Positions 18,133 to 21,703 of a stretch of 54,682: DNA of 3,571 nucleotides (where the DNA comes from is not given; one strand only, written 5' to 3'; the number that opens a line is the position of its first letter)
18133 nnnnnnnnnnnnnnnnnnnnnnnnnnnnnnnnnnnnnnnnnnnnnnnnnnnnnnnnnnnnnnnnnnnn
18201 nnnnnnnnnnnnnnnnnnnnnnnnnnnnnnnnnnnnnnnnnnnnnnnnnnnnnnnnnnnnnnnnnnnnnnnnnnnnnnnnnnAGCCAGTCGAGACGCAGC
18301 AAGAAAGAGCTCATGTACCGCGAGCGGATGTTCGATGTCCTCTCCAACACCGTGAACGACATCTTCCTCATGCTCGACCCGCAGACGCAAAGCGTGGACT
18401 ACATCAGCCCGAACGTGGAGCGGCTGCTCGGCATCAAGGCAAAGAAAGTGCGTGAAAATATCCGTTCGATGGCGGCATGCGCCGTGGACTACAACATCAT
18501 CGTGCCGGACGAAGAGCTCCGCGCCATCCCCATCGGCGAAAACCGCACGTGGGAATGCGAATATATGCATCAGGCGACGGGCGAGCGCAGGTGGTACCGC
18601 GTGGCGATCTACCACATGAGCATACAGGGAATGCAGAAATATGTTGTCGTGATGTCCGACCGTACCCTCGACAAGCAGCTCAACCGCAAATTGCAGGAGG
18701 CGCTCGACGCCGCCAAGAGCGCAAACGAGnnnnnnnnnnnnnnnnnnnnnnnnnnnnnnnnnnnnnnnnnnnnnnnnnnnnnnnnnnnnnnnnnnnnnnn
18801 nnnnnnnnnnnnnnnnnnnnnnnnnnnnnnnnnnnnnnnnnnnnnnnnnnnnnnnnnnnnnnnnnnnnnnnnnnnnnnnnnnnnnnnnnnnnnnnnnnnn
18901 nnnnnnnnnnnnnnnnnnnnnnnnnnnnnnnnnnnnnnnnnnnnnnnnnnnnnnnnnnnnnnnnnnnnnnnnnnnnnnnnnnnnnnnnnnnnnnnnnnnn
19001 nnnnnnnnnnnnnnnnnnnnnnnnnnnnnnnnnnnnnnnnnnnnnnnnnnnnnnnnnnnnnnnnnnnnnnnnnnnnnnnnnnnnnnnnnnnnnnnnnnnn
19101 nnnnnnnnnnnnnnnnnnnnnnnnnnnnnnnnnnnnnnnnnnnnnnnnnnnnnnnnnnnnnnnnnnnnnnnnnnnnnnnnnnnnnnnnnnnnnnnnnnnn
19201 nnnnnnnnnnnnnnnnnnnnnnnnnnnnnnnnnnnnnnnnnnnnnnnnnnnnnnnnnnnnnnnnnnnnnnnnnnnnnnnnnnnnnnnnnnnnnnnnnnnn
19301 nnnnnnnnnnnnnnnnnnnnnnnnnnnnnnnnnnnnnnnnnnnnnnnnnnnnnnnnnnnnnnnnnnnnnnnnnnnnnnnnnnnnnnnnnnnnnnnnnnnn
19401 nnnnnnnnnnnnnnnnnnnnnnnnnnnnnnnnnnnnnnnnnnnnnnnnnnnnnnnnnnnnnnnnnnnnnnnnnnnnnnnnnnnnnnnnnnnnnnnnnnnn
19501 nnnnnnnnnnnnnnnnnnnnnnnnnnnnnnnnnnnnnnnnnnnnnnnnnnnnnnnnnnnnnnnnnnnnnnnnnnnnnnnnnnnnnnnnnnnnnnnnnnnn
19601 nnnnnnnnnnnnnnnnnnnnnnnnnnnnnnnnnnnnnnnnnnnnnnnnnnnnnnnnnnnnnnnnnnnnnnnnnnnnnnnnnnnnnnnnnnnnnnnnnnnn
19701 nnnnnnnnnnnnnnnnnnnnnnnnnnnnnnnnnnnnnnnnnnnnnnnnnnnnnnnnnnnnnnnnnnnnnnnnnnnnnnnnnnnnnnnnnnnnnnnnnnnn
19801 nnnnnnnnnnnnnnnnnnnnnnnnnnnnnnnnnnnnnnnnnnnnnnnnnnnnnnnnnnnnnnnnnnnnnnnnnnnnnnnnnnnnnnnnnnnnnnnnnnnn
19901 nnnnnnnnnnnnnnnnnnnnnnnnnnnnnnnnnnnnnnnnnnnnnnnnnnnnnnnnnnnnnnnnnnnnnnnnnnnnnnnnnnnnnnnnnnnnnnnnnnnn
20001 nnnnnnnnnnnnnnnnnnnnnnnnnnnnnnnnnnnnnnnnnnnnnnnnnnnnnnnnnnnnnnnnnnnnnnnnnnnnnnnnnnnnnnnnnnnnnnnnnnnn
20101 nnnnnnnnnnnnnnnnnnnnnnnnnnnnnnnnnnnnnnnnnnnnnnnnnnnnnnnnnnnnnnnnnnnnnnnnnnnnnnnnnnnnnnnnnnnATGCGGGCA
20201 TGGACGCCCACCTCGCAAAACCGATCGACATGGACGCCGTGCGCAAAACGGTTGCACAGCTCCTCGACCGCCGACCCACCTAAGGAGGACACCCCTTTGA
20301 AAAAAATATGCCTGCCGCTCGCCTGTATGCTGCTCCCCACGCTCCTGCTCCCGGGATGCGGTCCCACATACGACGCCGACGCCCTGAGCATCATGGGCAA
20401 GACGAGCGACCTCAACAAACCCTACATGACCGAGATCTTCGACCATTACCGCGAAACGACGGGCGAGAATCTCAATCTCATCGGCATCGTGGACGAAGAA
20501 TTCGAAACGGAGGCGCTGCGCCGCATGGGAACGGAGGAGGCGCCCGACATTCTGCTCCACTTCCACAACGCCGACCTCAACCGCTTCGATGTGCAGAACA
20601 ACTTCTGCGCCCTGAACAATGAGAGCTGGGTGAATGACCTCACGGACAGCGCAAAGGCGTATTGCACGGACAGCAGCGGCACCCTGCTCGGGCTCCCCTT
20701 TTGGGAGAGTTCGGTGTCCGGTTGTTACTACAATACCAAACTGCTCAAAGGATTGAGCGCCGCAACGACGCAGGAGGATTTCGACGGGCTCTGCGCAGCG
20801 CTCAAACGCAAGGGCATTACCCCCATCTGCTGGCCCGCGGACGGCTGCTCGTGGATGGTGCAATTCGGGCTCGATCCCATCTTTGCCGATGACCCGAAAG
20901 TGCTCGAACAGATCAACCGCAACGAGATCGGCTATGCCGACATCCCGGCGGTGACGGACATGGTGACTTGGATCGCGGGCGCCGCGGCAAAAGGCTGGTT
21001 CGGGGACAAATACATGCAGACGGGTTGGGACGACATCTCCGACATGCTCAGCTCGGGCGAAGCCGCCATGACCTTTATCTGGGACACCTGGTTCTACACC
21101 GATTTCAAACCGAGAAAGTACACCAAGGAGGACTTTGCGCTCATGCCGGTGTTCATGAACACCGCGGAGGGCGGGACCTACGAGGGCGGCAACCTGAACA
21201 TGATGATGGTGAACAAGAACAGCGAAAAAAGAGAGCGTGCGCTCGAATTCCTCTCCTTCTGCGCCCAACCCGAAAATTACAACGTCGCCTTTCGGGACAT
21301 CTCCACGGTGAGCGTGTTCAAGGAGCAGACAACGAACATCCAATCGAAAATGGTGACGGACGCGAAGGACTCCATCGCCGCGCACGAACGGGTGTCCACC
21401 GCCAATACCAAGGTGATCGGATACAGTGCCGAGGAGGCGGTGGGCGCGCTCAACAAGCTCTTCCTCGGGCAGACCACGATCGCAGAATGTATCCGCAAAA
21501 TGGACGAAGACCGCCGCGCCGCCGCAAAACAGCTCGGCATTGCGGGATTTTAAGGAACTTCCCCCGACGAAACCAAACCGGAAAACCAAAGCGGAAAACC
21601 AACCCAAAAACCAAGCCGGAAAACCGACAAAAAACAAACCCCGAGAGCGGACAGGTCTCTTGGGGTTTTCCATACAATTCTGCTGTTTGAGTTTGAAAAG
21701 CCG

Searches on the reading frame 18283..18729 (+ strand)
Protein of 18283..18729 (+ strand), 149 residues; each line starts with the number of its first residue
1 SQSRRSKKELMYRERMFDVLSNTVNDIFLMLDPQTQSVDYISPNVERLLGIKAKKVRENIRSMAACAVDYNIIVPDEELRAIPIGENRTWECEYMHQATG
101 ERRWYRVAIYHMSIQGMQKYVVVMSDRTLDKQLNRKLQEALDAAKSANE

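Call 28: search_protein_families(library=pfam, proteins=[window:18283-18729:+], max_evalue=1)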
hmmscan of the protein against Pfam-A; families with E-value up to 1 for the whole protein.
seq(149 aa): 2 families
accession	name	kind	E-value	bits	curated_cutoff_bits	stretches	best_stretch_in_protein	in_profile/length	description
PF13426.13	PAS_9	-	0.021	15.6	27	1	26-128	2-102/103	PAS domain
PF15013.11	CCSMST1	-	0.14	12.8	26.1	1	91-144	15-70/74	CCSMST1 family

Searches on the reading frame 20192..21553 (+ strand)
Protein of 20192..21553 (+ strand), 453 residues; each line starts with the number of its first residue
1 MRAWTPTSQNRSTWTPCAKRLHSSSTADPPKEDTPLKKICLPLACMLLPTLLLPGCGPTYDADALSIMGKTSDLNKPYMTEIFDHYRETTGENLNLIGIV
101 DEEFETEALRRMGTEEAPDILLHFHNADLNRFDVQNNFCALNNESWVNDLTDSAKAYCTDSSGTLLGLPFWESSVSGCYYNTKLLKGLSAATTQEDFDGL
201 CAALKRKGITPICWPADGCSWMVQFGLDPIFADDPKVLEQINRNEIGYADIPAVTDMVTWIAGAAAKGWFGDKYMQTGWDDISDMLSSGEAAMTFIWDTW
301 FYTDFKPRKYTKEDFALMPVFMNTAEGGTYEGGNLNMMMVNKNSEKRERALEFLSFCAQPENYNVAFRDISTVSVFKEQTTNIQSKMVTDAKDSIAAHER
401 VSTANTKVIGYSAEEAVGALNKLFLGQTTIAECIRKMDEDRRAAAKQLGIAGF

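Call 5: search_protein_families(library=pfam, proteins=[window:20192-21553:+], max_evalue=0.001)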
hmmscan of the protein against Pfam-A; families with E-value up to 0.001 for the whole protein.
window:20192-21553:+ (453 aa): 2 families
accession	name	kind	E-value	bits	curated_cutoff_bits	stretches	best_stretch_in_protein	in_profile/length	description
PF13416.11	SBP_bac_8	-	4.8e-19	69.7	27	1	84-381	4-267/279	Bacterial extracellular solute-binding protein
PF01547.30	SBP_bac_1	-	5.5e-17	63.2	26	1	78-362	9-305/307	Bacterial extracellular solute-binding protein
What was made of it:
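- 20297..21553 (+): Orphan lipoprotein solute-binding protein coupled to HK3 (carbohydrate-type SBP_bac_1/8). Pfam (call 5).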

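Call 29: search_protein_families(library=ncbifam, proteins=[window:20192-21553:+], max_evalue=0.00001)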
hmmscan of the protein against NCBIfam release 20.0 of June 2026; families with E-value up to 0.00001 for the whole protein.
window:20192-21553:+ (453 aa): 0 families

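Call 51: search_solved_structures(query=window:20297-21553:+, max_evalue=0.01)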
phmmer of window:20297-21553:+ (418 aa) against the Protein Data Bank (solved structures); distinct sequences matched with E-value up to 0.01: 4.
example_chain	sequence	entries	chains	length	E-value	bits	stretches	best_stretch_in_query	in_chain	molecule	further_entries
9xor_A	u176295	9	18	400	1.2e-08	37.5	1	73-327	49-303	maltose-binding protein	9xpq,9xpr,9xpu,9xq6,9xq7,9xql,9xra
7eho_A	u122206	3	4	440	1.5e-07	34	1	53-264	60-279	Chitin oligosaccharide binding protein NagB2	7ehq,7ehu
6fuv_A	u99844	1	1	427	3.2e-06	29.6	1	128-329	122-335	Solute Binding Protein, BlMnBP1 in complex with mannotriose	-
4rk9_A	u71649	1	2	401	0.00063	22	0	31-171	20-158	Carbohydrate ABC transporter substrate-binding protein MsmE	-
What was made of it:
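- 20297..21553 (+): Weak PDB hits to maltose, chitin-oligosaccharide and mannotriose binding proteins (call 51).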
